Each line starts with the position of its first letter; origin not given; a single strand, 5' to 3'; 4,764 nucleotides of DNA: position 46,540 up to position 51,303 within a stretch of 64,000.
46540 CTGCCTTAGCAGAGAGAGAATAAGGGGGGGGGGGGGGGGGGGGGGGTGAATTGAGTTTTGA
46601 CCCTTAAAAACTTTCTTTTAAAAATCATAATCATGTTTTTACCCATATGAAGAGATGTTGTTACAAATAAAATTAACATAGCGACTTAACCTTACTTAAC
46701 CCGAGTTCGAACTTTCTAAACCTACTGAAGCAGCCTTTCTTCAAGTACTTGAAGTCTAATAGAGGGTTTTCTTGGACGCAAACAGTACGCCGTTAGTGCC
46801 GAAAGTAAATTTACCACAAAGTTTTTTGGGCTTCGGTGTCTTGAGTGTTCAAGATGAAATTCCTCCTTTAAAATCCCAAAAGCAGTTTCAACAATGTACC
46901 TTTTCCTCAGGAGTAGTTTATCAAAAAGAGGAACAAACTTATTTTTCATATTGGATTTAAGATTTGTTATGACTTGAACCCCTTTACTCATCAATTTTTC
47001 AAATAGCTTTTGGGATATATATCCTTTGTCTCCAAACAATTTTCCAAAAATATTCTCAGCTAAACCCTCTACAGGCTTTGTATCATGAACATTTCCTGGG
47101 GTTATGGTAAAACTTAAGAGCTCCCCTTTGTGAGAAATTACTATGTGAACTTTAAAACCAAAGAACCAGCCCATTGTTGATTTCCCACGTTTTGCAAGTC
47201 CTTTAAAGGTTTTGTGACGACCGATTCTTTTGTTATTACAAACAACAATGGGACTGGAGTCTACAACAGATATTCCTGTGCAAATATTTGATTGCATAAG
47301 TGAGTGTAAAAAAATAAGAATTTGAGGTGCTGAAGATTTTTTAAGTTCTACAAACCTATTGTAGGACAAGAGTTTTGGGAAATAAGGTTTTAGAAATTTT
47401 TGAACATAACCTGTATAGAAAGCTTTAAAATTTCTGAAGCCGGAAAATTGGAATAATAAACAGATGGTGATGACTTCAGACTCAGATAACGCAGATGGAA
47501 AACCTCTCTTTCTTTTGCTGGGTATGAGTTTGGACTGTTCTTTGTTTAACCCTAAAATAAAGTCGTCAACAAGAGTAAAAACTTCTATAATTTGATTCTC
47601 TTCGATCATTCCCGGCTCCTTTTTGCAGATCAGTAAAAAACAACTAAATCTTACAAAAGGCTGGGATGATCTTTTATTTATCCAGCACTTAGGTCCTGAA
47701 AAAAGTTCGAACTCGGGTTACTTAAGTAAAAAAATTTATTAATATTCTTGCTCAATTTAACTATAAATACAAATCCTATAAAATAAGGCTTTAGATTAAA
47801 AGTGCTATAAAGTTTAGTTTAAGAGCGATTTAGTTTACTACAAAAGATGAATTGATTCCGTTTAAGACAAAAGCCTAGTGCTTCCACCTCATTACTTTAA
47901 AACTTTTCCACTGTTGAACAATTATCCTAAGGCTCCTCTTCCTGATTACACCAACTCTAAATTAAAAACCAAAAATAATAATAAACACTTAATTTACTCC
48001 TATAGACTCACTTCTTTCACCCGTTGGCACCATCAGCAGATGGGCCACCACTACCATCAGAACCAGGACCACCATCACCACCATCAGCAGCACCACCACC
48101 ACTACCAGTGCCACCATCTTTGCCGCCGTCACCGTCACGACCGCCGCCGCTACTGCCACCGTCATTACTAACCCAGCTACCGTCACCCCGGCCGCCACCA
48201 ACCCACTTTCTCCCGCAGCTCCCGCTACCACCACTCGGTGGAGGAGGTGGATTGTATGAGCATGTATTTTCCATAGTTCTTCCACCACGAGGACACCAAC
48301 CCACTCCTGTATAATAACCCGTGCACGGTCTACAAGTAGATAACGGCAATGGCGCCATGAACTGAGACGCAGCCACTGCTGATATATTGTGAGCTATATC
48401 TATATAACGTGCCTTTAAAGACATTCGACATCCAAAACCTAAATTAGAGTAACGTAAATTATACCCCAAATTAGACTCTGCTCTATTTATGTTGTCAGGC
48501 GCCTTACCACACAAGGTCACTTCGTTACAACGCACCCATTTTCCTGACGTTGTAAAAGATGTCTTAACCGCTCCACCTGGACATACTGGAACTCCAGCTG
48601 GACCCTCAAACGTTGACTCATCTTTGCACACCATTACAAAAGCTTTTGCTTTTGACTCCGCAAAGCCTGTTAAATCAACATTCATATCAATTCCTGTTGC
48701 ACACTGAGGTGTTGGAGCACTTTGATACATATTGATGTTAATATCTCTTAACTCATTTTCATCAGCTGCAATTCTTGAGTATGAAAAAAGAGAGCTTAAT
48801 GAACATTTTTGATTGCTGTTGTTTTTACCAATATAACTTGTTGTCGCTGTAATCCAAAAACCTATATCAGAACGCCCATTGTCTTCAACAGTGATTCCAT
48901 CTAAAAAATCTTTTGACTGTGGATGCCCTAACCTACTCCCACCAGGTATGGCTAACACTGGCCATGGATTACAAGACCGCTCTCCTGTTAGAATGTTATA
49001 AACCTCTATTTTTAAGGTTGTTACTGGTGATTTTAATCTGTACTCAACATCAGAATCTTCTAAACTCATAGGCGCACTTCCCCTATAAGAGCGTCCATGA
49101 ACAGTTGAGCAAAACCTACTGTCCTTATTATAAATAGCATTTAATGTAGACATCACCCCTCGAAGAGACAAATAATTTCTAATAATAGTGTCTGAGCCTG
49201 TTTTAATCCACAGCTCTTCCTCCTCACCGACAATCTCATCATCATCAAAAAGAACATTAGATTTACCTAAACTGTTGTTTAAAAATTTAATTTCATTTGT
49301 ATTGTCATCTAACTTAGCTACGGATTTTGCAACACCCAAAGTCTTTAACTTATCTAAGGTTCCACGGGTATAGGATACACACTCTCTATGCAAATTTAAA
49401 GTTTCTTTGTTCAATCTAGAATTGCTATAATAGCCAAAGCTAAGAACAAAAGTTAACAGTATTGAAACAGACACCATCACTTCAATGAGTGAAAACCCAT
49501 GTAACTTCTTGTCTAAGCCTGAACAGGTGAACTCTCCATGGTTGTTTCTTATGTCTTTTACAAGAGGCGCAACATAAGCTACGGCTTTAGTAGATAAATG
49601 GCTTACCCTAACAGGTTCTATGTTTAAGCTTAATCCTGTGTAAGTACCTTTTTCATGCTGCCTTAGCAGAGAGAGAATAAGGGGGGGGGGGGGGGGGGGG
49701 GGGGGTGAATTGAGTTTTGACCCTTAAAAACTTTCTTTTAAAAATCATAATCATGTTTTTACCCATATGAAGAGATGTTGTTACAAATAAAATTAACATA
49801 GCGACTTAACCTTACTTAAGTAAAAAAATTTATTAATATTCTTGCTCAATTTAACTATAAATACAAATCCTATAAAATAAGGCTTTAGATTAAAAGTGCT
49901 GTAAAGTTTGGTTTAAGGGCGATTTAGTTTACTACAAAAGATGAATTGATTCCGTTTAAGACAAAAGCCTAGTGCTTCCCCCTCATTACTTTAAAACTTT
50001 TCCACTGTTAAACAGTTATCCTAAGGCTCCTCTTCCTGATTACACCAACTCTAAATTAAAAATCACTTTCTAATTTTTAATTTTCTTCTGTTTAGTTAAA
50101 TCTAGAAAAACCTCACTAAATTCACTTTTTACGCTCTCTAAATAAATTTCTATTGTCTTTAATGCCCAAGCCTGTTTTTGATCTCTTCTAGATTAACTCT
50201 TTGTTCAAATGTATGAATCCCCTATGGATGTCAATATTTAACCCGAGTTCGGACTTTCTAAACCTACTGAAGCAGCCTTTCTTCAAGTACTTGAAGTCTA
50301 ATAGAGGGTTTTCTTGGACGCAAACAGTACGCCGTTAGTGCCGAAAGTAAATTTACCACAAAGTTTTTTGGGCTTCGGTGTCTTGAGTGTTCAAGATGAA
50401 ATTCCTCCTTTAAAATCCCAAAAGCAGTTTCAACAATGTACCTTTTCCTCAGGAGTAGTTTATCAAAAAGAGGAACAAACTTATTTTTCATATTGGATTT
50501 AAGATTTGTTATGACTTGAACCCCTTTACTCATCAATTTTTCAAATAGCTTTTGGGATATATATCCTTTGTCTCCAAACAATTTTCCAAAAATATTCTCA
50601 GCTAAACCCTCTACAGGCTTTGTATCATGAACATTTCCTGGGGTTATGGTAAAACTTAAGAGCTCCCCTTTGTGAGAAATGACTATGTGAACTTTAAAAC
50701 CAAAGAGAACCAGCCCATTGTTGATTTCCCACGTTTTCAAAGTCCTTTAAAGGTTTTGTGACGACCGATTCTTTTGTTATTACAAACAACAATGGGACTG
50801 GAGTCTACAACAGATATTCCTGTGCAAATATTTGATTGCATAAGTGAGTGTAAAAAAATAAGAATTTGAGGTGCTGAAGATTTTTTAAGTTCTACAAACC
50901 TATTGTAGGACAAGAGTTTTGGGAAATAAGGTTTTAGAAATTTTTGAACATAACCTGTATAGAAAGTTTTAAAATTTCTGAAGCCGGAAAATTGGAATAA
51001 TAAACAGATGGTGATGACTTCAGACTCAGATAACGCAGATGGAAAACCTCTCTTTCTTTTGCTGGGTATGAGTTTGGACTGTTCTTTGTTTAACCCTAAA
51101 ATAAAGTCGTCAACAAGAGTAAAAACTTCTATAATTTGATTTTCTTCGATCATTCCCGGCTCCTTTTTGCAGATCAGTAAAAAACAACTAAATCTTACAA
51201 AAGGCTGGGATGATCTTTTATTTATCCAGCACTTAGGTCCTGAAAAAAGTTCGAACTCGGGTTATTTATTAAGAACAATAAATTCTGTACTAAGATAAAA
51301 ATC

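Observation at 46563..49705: C23 and C25 tracts each sit one slip away (in opposite directions) from fusing a start codon to a start-less pilin-like ORF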

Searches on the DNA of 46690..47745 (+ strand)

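Call 52: search_dna_similar(query=window:46690-47745:+, collection=plasmids, mode=distant, max_rows=10)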
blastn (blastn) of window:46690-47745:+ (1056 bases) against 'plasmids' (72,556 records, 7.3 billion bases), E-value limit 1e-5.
Records with a match: 115; places in all: 128; records where one place covers at least 80% of the query: 0.
Best place of each record, by identity: 60-80% 115.
By first word of the organism name: Piscirickettsia 104; Moraxella 4; Leptospira 3; Phocaeicola 2; Psychrobacter 1; Prevotella 1.
By predicted mobility (MOB-suite, as given by PLSDB): non-mobilizable 112; mobilizable 3.
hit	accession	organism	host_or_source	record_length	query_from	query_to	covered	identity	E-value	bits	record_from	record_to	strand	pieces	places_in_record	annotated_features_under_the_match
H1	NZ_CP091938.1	Leptospira noguchii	Bos taurus,Cell culture,urine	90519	212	545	32%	65.8%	4e-12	82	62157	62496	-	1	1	IS982 family transposase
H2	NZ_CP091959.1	Leptospira noguchii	Bos taurus,Cell culture,urine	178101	211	508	28%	66.3%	1e-11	80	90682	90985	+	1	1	none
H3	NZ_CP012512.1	Piscirickettsia salmonis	Oncorhynchus kisutch,Kidney,kidney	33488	91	354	25%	68.9%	3e-13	85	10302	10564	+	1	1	none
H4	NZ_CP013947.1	Piscirickettsia salmonis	Oncorhynchus ...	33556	91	354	25%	68.9%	3e-13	85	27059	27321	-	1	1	none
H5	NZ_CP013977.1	Piscirickettsia salmonis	Salmo salar,culture,liver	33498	91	354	25%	68.9%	3e-13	85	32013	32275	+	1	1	none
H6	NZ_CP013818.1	Piscirickettsia salmonis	Salmo salar,liver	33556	91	354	25%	68.9%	3e-13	85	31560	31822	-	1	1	none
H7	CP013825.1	Piscirickettsia salmonis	Oncorhynchus mykiss,muscle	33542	91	354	25%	68.9%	3e-13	85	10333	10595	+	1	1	transposase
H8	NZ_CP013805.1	Piscirickettsia salmonis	Oncorhynchus mykiss,liver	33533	91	354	25%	68.9%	3e-13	85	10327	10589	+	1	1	none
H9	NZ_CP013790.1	Piscirickettsia salmonis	Salmo salar,muscle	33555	91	354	25%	68.9%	3e-13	85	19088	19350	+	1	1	none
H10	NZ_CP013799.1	Piscirickettsia salmonis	Salmo salar,liver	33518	91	354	25%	68.9%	3e-13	85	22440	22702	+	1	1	none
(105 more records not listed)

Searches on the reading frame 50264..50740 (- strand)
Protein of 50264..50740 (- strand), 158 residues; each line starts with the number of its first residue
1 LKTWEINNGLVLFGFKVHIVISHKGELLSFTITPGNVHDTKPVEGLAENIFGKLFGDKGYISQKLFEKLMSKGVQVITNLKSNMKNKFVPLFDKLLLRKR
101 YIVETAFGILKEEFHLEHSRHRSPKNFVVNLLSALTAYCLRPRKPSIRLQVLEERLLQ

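Call 8: search_protein_families(library=pfam, proteins=[window:50264-50740:-], max_evalue=0.01)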
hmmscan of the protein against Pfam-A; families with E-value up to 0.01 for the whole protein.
window:50264-50740:- (158 aa): 3 families
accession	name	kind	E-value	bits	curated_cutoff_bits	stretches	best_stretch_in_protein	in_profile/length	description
PF13612.12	DDE_Tnp_1_3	-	1.5e-45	155.4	27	1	12-123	43-154/155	Transposase DDE domain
PF01609.27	DDE_Tnp_1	-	6.9e-23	81.9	23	1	7-140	28-200/200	Transposase DDE domain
PF13359.12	DDE_Tnp_4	-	1.1e-05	25.6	24.8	1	14-127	29-145/158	DDE superfamily endonuclease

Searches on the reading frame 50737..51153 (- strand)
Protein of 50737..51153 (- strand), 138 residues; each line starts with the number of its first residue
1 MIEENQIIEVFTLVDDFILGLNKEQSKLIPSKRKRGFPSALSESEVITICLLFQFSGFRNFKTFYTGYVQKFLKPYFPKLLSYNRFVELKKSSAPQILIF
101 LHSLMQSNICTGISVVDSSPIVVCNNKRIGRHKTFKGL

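Call 8: search_protein_families(library=pfam, proteins=[window:50737-51153:-], max_evalue=0.01)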
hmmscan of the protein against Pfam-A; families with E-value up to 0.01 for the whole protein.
window:50737-51153:- (138 aa): 2 families
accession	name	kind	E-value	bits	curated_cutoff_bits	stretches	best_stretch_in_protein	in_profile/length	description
PF13612.12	DDE_Tnp_1_3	-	3.3e-06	27.6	27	1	110-137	4-31/155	Transposase DDE domain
PF01418.23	HTH_6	-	0.0084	16.5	28.3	0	40-69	45-74/77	Helix-turn-helix domain, rpiR family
